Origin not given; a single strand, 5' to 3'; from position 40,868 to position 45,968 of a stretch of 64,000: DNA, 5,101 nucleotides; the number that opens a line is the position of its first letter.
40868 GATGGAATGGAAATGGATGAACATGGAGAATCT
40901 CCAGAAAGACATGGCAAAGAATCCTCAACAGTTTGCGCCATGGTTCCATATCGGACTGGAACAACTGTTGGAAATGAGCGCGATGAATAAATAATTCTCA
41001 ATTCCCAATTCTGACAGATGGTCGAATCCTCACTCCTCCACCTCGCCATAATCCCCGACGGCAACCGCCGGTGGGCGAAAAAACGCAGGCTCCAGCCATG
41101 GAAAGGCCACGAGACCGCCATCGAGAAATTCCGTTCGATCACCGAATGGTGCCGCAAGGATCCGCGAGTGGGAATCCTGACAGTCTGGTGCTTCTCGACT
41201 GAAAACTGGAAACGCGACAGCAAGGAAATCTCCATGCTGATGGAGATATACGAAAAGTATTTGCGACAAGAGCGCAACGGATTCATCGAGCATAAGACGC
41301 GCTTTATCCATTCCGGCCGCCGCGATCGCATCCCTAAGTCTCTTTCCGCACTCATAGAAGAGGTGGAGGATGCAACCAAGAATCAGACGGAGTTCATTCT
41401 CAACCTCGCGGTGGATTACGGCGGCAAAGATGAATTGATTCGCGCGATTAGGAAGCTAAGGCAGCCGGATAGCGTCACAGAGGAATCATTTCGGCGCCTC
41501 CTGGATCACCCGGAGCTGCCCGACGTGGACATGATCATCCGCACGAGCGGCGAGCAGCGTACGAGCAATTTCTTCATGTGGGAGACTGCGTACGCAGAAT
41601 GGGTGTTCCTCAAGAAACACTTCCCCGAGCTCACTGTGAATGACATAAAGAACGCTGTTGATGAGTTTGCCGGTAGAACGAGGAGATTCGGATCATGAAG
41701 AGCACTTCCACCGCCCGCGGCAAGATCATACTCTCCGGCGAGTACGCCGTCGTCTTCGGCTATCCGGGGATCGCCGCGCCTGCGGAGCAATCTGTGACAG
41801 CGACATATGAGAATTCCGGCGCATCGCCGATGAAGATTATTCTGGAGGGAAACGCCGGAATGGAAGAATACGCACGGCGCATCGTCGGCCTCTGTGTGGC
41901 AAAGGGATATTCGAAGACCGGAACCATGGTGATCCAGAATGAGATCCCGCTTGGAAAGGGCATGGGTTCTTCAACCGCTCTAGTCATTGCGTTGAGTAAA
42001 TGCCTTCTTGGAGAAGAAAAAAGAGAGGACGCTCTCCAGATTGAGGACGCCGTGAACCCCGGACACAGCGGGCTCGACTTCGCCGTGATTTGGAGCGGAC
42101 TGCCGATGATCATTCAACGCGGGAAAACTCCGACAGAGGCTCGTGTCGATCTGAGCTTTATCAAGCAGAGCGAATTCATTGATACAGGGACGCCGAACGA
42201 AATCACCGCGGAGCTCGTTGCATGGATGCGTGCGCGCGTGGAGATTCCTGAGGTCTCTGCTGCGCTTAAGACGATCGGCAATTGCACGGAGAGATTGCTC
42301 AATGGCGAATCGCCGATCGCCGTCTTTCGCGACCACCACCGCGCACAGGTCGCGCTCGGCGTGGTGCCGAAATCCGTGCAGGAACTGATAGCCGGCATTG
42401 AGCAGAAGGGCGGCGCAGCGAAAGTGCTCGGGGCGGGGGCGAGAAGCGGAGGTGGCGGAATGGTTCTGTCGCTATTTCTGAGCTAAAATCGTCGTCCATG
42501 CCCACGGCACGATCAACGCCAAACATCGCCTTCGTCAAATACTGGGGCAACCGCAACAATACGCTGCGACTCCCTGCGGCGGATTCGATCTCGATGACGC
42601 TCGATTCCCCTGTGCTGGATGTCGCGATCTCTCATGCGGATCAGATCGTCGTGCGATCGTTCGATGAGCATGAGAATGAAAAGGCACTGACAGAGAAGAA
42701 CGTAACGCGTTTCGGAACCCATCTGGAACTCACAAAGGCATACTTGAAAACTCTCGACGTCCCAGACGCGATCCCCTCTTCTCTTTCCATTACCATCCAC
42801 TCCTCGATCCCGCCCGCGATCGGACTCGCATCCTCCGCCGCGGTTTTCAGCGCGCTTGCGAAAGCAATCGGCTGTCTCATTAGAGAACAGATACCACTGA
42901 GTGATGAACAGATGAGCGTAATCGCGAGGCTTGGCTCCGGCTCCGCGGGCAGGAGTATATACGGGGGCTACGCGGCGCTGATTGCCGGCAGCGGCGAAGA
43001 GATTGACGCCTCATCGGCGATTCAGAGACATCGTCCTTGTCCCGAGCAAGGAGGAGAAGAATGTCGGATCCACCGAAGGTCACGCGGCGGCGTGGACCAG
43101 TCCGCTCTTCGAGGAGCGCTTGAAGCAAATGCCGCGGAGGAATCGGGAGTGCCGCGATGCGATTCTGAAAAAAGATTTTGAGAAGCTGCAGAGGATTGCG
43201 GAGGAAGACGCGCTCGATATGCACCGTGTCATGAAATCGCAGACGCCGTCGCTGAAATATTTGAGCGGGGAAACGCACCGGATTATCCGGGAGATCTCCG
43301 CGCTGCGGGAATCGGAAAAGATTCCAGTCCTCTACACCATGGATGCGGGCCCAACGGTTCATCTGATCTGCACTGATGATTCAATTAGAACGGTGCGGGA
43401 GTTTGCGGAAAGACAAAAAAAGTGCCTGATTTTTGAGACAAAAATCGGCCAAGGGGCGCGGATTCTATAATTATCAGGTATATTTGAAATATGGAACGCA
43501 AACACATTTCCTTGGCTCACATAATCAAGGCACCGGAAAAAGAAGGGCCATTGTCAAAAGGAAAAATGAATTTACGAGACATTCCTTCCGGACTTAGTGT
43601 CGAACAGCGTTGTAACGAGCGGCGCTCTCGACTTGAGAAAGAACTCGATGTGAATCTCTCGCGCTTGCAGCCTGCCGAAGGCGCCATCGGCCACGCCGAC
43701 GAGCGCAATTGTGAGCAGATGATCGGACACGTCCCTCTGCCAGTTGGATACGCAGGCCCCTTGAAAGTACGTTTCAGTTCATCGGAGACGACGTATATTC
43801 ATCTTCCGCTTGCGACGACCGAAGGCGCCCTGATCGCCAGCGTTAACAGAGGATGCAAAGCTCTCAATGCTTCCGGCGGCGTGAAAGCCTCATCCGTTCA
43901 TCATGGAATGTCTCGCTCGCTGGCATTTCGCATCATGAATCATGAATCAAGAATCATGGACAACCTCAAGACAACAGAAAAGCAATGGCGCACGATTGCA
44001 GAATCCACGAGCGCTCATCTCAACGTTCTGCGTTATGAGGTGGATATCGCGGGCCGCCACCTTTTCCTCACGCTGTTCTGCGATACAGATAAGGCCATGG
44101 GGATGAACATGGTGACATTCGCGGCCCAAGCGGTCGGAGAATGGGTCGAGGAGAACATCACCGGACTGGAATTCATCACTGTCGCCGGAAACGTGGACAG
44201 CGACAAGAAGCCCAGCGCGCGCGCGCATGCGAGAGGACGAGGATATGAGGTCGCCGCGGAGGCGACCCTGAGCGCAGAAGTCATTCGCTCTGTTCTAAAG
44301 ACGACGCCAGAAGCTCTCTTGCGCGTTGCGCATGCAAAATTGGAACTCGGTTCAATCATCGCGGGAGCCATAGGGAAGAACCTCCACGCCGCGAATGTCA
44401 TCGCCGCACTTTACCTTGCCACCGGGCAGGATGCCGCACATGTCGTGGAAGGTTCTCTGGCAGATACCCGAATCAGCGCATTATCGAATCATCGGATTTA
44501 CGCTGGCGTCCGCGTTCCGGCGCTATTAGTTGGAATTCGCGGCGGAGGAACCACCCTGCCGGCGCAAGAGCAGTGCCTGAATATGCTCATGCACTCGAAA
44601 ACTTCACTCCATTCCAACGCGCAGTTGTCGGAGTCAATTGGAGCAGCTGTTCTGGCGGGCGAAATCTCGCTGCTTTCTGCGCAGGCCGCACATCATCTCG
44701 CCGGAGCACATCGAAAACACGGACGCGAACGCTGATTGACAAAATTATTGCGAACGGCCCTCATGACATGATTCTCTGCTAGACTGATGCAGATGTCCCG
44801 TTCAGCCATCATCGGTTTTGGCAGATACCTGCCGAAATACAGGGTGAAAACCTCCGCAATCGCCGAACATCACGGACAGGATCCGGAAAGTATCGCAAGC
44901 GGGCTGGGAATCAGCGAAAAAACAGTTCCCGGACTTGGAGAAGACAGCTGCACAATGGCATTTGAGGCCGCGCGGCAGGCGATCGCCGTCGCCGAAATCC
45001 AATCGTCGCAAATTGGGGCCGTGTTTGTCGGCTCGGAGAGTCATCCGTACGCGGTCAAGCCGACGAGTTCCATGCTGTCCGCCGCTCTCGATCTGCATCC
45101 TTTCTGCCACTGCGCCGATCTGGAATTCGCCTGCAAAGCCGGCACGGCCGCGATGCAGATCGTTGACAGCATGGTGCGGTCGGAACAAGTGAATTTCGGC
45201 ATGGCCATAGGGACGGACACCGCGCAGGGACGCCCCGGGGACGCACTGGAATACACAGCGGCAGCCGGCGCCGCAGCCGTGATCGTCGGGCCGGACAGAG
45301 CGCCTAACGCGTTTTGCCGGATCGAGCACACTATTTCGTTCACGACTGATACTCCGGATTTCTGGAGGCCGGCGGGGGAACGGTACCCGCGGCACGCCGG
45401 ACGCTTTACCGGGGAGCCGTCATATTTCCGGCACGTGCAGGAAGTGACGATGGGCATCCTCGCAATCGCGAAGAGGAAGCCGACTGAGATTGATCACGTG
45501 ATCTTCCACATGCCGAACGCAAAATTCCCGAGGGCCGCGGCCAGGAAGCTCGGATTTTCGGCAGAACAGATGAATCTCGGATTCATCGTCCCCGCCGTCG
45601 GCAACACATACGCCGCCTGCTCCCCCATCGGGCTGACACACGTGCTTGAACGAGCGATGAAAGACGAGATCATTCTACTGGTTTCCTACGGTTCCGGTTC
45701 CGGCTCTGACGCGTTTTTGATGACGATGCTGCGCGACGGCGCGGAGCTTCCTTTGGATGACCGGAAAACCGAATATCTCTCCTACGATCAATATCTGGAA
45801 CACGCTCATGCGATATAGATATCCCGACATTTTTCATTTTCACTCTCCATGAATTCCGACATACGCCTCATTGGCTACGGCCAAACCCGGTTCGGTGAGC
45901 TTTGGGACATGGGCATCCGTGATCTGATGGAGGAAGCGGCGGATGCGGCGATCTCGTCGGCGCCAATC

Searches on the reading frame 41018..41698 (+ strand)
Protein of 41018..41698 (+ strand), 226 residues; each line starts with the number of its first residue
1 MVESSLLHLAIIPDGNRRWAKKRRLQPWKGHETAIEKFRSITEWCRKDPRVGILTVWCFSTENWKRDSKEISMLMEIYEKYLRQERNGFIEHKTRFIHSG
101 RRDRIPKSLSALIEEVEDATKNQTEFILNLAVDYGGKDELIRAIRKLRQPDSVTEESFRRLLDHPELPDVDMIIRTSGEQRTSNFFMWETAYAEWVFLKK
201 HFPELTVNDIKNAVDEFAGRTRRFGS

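Call 3: search_protein_families(library=pfam, proteins=[window:41018-41698:+], max_evalue=0.01)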
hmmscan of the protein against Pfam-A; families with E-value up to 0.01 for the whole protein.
window:41018-41698:+ (226 aa): 1 family
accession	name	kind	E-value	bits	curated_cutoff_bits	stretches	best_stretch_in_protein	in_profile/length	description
PF01255.24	Prenyltransf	-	1.5e-66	224.5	27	1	12-225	1-219/219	Putative undecaprenyl diphosphate synthase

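Call 4: search_protein_families(library=ncbifam, proteins=[window:41018-41698:+], max_evalue=0.01)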
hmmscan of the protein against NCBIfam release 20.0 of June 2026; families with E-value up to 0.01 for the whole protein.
window:41018-41698:+ (226 aa): 16 families
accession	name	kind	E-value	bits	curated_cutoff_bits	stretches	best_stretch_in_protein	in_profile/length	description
NF011407.0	PRK14833.1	equivalog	5e-68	229.2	325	1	4-226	3-231/233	di-trans,poly-cis-decaprenylcistransferase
NF011412.0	PRK14839.1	equivalog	2.6e-63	213.6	334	1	4-226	8-228/240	di-trans,poly-cis-decaprenylcistransferase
NF011405.0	PRK14830.1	equivalog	8.5e-62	209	304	1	7-225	24-249/251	undecaprenyl pyrophosphate synthase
NF011408.0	PRK14834.1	equivalog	5.4e-59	199.7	348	1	7-225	19-244/252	isoprenyl transferase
TIGR00055.1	uppS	equivalog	1.9e-57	194.3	109.55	1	8-225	4-228/228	polyprenyl diphosphate synthase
NF011404.0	PRK14829.1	equivalog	2.1e-55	187.8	372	1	8-226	33-258/260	isoprenyl transferase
NF011406.0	PRK14831.1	subfamily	6.3e-53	179.5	375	1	8-225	26-250/256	undecaprenyl pyrophosphate synthase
NF011410.0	PRK14837.1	equivalog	1.4e-50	172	342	1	5-225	5-229/230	undecaprenyl pyrophosphate synthase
NF011414.0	PRK14841.1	equivalog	1.1e-47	162.7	401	1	8-225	6-228/233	isoprenyl transferase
NF011402.0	PRK14827.1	equivalog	5.3e-46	157.3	535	1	8-226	70-295/296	decaprenyl diphosphate synthase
NF011403.0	PRK14828.1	equivalog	7.7e-46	156.5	348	1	8-225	31-257/258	isoprenyl transferase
NF011409.0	PRK14835.1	equivalog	8.3e-45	153.3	425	1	8-225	48-278/279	isoprenyl transferase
NF011413.0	PRK14840.1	equivalog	1.7e-41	142.5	410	1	7-225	20-249/250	isoprenyl transferase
NF007596.1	PRK10240.1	equivalog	2.5e-41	141.7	418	1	6-225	16-242/251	(2E,6E)-farnesyl-diphosphate-specific ditrans,polycis-undecaprenyl-diphosphate synthase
NF011411.0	PRK14838.1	equivalog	1.9e-40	138.7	417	1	8-225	15-237/244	isoprenyl transferase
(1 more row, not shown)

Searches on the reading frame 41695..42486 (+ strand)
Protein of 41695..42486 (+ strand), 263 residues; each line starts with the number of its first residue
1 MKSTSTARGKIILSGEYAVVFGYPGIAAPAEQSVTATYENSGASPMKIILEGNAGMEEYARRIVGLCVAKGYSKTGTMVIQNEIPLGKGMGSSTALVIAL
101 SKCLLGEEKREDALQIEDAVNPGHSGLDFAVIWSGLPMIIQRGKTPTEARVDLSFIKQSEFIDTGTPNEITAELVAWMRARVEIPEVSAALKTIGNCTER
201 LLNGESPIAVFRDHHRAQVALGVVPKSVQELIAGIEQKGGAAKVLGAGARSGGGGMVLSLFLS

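Call 3: search_protein_families(library=pfam, proteins=[window:41695-42486:+], max_evalue=0.01)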
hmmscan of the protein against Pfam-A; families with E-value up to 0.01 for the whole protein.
window:41695-42486:+ (263 aa): 1 family
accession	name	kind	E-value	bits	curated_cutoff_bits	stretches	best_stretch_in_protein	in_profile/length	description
PF00288.32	GHMP_kinases_N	-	8.9e-06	26.3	22.3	1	71-105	15-47/87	GHMP kinases N terminal domain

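Call 4: search_protein_families(library=ncbifam, proteins=[window:41695-42486:+], max_evalue=0.01)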
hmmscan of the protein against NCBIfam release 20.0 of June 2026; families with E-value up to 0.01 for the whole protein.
window:41695-42486:+ (263 aa): 4 families
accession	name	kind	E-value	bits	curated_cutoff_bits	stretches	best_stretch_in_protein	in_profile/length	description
TIGR00549.1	mevalon_kin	equivalog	2.6e-21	76.3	163.05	1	7-258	1-274/276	mevalonate kinase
NF003036.0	PRK03926.1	equivalog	3.3e-12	46.1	403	1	5-257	4-264/302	mevalonate kinase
TIGR01920.1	Shik_kin_archae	equivalog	0.00059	19.3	126.85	1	46-105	38-99/266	shikimate kinase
TIGR00191.1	thrB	equivalog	0.0011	17.9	168.25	1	74-99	79-104/304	homoserine kinase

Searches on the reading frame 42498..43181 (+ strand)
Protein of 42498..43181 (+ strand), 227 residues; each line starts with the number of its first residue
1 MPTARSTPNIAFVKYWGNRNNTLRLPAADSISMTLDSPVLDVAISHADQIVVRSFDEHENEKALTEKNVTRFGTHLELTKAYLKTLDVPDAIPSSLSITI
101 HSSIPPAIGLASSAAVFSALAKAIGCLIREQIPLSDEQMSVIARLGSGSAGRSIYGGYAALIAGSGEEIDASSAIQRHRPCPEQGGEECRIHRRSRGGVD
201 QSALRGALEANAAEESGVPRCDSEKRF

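Call 3: search_protein_families(library=pfam, proteins=[window:42498-43181:+], max_evalue=0.01)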
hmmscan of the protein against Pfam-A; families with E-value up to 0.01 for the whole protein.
window:42498-43181:+ (227 aa): 2 families
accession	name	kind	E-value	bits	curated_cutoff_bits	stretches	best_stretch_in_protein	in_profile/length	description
PF22700.2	MVD-like_N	-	2.8e-32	112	27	1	7-166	2-151/157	Diphosphomevalonate decarboxylase-like N-terminal domain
PF00288.32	GHMP_kinases_N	-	3.4e-08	34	22.3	1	87-151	15-71/87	GHMP kinases N terminal domain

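Call 4: search_protein_families(library=ncbifam, proteins=[window:42498-43181:+], max_evalue=0.01)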
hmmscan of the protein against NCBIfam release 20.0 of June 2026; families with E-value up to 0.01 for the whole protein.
window:42498-43181:+ (227 aa): 10 families
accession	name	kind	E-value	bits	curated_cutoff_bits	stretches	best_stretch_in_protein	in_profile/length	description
TIGR01240.1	mevDPdecarb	equivalog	2.6e-28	99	171.35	1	3-175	2-160/305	diphosphomevalonate decarboxylase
NF040704.1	IPP_alt_MvaD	equivalog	3.6e-17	62.5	475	1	3-173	3-162/323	phosphomevalonate decarboxylase MvaD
TIGR00549.1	mevalon_kin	equivalog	1.2e-07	31.5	163.05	1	36-129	16-114/276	mevalonate kinase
TIGR01920.1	Shik_kin_archae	equivalog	6.6e-07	29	126.85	1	75-137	49-111/266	shikimate kinase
NF002288.1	PRK01212.1-4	equivalog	0.00011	21.4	194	1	32-146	19-125/303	homoserine kinase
NF040847.1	mev_decarb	equivalog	0.0002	20.7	560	1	4-160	38-187/350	bisphosphomevalonate decarboxylase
TIGR00191.1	thrB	equivalog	0.00072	18.5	168.25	1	39-128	18-113/304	homoserine kinase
NF003006.0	PRK03817.1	equivalog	0.0024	16.9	443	1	42-143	35-133/352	galactokinase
NF003036.0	PRK03926.1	equivalog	0.0026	16.9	403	1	94-139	74-117/302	mevalonate kinase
NF040726.1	BetaRFA-P_synth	equivalog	0.0045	16.1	328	1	31-145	27-132/327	beta-ribofuranosylaminobenzene 5'-phosphate synthase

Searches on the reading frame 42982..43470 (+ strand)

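Call 3: search_protein_families(library=pfam, proteins=[window:42982-43470:+], max_evalue=0.01)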
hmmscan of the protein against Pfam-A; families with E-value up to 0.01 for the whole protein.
window:42982-43470:+ (162 aa): 2 families
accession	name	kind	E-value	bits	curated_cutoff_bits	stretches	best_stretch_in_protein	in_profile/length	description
PF18376.6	MDD_C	-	2.4e-22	80.1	23.2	1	17-140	2-128/186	Mevalonate 5-diphosphate decarboxylase C-terminal domain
PF21433.2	M3K_C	-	0.002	19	27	1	34-127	7-96/105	Mevalonate-3-kinase, C-terminal domain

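Call 4: search_protein_families(library=ncbifam, proteins=[window:42982-43470:+], max_evalue=0.01)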
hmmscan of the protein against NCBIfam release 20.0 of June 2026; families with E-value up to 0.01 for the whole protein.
window:42982-43470:+ (162 aa): 3 families
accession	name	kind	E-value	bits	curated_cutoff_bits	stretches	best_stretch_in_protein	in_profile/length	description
TIGR01240.1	mevDPdecarb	equivalog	5.1e-23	81.6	171.35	1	14-141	172-299/305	diphosphomevalonate decarboxylase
NF040704.1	IPP_alt_MvaD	equivalog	1.6e-12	47.2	475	1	30-141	185-296/323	phosphomevalonate decarboxylase MvaD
NF040848.1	mev_kinase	equivalog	0.00013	21.1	440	1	12-142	174-301/323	mevalonate-3-kinase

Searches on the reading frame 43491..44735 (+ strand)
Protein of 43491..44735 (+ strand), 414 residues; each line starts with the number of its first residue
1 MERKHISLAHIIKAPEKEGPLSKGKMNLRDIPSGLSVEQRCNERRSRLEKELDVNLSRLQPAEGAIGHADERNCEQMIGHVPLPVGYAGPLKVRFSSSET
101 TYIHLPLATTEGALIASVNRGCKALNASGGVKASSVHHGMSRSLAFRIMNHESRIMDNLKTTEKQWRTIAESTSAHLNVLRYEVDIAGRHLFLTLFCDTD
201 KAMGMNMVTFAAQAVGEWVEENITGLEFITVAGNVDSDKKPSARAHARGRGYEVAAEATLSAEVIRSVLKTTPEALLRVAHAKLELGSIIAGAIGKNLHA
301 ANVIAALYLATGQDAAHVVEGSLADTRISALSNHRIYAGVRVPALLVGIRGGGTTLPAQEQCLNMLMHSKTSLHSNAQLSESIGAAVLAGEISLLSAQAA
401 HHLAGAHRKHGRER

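Call 3: search_protein_families(library=pfam, proteins=[window:43491-44735:+], max_evalue=0.01)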
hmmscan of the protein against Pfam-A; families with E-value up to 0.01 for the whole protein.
window:43491-44735:+ (414 aa): 1 family
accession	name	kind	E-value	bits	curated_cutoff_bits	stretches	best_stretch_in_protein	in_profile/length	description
PF00368.23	HMG-CoA_red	-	6.5e-98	328.6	27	1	41-412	2-368/368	Hydroxymethylglutaryl-coenzyme A reductase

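Call 4: search_protein_families(library=ncbifam, proteins=[window:43491-44735:+], max_evalue=0.01)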
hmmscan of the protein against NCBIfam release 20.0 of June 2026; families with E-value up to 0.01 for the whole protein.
window:43491-44735:+ (414 aa): 3 families
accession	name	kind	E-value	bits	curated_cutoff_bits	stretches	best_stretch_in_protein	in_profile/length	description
TIGR00533.1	HMG_CoA_R_NADP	equivalog_domain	8e-93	311.6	441.8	1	22-412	11-402/402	hydroxymethylglutaryl-CoA reductase (NADPH)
TIGR00920.1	2A060605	subfamily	1.2e-80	271.9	778.35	1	73-412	524-869/887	hydroxymethylglutaryl-CoA reductase (NADPH)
TIGR00532.1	HMG_CoA_R_NAD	equivalog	2.1e-09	37.1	259.95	1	35-247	30-242/395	hydroxymethylglutaryl-CoA reductase, degradative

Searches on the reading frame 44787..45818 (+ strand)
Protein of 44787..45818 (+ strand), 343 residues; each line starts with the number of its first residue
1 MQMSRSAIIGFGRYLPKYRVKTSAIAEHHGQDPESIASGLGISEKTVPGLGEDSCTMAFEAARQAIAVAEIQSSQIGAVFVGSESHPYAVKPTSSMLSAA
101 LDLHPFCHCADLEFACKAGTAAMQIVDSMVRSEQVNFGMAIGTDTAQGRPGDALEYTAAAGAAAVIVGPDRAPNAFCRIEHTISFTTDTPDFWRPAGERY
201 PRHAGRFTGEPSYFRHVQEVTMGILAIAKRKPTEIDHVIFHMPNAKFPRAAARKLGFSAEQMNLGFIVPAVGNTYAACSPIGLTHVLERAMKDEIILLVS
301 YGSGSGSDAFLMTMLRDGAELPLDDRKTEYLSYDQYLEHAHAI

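Call 3: search_protein_families(library=pfam, proteins=[window:44787-45818:+], max_evalue=0.01)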
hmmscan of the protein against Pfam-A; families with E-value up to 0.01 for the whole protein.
window:44787-45818:+ (343 aa): 3 families
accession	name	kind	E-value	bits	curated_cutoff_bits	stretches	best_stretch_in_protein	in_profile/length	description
PF08541.16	ACP_syn_III_C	-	8.1e-11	42.4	26.6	1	227-311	3-87/90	3-Oxoacyl-[acyl-carrier-protein (ACP)] synthase III C terminal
PF01154.23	HMG_CoA_synt_N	-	0.00047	20.5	25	1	8-170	7-172/174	Hydroxymethylglutaryl-coenzyme A synthase N terminal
PF08545.16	ACP_syn_III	-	0.00048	20.4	24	1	111-174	2-68/80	3-Oxoacyl-[acyl-carrier-protein (ACP)] synthase III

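Call 4: search_protein_families(library=ncbifam, proteins=[window:44787-45818:+], max_evalue=0.01)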
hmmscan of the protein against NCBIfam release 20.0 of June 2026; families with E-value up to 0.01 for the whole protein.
window:44787-45818:+ (343 aa): 15 families
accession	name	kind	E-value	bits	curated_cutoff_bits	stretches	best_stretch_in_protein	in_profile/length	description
NF003274.0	PRK04262.1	equivalog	3.2e-125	417.7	244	1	6-339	3-334/347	hydroxymethylglutaryl-CoA synthase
TIGR00748.1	HMG_CoA_syn_Arc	equivalog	6.2e-115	384.1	353.35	1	7-314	3-307/345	hydroxymethylglutaryl-CoA synthase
TIGR01835.1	HMG-CoA-S_prok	equivalog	1e-40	139.7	360.35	1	13-325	8-327/382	hydroxymethylglutaryl-CoA synthase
NF006829.0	PRK09352.1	subfamily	4.8e-27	94.8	249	1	3-306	2-313/322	beta-ketoacyl-ACP synthase 3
TIGR00747.1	fabH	subfamily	1.1e-26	93.7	292.1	1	6-309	3-317/322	beta-ketoacyl-ACP synthase III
NF004623.0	PRK05963.1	equivalog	1.6e-19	70.4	437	2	1-136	1-135/328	beta-ketoacyl-ACP synthase III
NF041302.1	HMG_CoAsyn_Halo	equivalog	1.7e-18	66.9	800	1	24-253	23-256/443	hydroxymethylglutaryl-CoA synthase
NF005308.0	PRK06840.1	equivalog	5e-15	55.4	315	1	7-142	6-142/339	3-oxoacyl-ACP synthase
NF005541.0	PRK07204.1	equivalog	3.1e-14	53.1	402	1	5-167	4-169/329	beta-ketoacyl-ACP synthase III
NF006720.0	PRK09258.1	equivalog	1.7e-13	50.6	285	1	36-147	43-154/338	3-oxoacyl-ACP synthase III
TIGR01833.1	HMG-CoA-S_euk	equivalog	1.2e-11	44.3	286.2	1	8-247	7-258/457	hydroxymethylglutaryl-CoA synthase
NF005703.0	PRK07515.1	equivalog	7e-08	31.7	304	1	55-136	97-176/373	beta-ketoacyl-ACP synthase III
NF004720.0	PRK06064.1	subfamily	1.6e-05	23.9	420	1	57-160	25-130/389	thiolase domain-containing protein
NF005704.0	PRK07516.1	subfamily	4.8e-05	22.5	412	1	56-153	24-122/389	thiolase domain-containing protein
NF004810.0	PRK06157.1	equivalog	0.00024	20.4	403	1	57-179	30-151/400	acetyl-CoA acetyltransferase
